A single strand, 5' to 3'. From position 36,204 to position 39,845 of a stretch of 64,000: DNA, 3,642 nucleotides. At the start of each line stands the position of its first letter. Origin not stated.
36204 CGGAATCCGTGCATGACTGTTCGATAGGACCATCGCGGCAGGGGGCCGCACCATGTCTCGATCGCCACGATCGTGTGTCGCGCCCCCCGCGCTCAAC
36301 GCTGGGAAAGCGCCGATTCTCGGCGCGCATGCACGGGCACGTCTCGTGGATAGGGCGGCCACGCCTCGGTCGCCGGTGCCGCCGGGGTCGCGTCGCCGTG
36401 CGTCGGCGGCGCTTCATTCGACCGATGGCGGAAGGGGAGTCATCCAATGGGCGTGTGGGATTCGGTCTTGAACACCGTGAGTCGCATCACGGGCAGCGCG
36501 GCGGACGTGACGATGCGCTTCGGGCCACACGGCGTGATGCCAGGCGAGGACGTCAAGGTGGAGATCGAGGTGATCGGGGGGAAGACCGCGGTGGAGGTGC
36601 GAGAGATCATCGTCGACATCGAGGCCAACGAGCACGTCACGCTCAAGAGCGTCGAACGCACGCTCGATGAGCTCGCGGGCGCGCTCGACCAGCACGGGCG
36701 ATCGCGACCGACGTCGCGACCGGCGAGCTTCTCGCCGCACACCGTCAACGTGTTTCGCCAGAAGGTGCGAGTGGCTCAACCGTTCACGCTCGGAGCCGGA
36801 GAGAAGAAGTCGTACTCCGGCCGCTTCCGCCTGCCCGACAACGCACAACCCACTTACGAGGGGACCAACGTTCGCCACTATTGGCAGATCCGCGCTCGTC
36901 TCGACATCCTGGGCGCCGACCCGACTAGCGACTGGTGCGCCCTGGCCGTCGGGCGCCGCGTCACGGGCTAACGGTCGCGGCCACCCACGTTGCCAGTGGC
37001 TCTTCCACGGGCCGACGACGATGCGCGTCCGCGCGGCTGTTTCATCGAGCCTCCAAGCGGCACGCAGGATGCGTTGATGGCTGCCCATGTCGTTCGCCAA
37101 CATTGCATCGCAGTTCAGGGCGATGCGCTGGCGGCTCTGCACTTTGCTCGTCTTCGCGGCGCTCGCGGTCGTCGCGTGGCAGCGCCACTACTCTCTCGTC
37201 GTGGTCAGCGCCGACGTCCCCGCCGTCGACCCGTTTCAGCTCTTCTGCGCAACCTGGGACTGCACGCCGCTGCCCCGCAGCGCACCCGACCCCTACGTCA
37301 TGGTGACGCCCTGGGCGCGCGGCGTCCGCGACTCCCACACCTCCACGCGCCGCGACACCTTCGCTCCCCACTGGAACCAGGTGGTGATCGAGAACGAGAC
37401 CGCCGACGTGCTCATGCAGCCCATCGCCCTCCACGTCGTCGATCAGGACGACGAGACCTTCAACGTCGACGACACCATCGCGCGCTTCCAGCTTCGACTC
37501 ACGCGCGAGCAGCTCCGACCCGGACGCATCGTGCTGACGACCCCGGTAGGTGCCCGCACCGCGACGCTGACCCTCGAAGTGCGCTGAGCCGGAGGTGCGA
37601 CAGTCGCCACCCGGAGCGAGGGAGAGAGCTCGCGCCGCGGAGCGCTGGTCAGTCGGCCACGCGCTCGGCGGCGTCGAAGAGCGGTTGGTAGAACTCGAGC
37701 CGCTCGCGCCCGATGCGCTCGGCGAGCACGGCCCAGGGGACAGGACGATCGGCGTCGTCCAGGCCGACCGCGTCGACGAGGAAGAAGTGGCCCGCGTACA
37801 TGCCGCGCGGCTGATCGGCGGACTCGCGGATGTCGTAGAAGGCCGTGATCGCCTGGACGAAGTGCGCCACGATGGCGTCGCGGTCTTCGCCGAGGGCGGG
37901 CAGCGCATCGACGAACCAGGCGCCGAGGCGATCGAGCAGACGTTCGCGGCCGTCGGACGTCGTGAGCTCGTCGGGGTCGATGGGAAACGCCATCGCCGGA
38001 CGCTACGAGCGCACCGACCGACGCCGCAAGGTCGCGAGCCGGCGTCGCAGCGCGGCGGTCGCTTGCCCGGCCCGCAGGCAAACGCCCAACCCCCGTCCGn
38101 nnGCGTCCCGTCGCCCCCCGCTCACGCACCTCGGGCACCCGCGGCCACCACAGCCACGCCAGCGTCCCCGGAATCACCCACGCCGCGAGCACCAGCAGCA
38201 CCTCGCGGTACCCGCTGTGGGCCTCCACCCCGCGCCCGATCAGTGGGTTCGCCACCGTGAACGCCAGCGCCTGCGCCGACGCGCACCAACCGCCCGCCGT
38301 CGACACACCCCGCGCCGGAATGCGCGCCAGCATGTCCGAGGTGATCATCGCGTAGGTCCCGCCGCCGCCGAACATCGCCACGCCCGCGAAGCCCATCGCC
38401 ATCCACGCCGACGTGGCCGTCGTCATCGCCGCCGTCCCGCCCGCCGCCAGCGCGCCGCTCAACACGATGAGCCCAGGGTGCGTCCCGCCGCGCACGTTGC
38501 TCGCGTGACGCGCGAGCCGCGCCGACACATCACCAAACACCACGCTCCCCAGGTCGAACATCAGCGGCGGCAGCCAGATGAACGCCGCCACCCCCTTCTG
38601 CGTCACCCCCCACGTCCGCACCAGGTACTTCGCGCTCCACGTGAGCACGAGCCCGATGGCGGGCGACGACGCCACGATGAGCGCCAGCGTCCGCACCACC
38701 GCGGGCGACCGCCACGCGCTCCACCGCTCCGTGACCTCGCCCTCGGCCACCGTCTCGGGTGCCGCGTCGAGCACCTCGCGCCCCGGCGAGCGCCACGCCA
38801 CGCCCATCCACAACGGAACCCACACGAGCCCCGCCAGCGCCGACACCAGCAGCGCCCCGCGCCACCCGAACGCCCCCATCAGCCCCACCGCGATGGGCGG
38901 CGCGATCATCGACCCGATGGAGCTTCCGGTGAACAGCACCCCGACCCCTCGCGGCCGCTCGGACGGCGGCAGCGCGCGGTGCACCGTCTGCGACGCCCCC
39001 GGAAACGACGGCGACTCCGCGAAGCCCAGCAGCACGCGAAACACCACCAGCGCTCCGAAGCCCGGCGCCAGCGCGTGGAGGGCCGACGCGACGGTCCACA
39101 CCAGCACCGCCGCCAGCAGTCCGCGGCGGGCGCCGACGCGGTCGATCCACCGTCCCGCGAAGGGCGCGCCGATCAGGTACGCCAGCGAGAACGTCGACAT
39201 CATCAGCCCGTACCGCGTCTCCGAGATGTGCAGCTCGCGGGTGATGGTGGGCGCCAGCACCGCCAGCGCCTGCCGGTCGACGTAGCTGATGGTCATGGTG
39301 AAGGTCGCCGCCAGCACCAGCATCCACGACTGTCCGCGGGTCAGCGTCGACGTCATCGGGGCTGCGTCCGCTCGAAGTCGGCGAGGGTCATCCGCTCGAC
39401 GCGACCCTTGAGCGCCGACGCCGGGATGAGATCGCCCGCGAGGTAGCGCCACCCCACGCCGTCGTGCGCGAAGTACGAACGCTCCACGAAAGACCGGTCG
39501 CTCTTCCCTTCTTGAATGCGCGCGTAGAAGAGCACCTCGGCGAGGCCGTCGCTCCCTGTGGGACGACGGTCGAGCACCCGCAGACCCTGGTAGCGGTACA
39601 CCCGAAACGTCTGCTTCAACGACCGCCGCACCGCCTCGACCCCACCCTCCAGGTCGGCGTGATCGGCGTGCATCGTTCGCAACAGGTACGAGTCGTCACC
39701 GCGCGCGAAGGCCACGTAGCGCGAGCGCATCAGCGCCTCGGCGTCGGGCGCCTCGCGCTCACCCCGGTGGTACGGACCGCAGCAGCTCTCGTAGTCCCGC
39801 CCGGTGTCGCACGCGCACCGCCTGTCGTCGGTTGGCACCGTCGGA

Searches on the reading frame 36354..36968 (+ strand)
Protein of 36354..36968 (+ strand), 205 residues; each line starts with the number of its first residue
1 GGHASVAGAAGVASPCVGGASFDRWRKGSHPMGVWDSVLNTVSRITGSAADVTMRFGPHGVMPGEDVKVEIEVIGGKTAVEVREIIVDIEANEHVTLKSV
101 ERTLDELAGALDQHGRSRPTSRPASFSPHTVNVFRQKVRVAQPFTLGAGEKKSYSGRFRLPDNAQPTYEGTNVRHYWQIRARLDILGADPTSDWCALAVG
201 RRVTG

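Call 10: search_protein_families(library=pfam, proteins=[window:36354-36968:+], max_evalue=0.001)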
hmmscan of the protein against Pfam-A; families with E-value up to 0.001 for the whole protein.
window:36354-36968:+ (205 aa): 2 families
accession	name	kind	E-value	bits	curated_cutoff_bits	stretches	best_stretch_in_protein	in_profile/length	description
PF07070.16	Spo0M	-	1.1e-08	35.4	23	1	49-193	12-128/213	SpoOM protein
PF02752.27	Arrestin_C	-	0.00022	22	27.7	1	59-184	14-116/137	Arrestin (or S-antigen), C-terminal domain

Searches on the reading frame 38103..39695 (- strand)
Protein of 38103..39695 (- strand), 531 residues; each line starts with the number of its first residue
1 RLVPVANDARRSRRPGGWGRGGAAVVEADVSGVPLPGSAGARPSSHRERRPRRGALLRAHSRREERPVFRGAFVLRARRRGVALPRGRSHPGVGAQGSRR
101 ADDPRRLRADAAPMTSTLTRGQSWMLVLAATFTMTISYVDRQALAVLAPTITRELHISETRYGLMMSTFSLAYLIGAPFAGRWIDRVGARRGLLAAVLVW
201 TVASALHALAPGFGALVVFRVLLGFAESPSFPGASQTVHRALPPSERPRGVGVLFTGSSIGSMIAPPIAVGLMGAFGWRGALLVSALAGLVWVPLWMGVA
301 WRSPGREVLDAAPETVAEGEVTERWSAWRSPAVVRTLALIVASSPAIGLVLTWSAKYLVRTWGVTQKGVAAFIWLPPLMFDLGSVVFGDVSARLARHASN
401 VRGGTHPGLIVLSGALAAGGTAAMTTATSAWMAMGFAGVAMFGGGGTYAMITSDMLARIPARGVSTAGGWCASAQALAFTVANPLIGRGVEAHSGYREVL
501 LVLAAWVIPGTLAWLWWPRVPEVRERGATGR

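Call 10: search_protein_families(library=pfam, proteins=[window:38103-39695:-], max_evalue=0.001)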
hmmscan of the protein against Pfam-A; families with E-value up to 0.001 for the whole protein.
window:38103-39695:- (531 aa): 2 families
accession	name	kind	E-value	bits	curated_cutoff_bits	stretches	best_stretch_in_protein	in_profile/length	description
PF07690.21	MFS_1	-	4.4e-45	154.5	33.4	1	132-481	3-345/347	Major Facilitator Superfamily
PF00083.30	Sugar_tr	-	1.2e-09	38.1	22.3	1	142-291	42-183/452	Sugar (and other) transporter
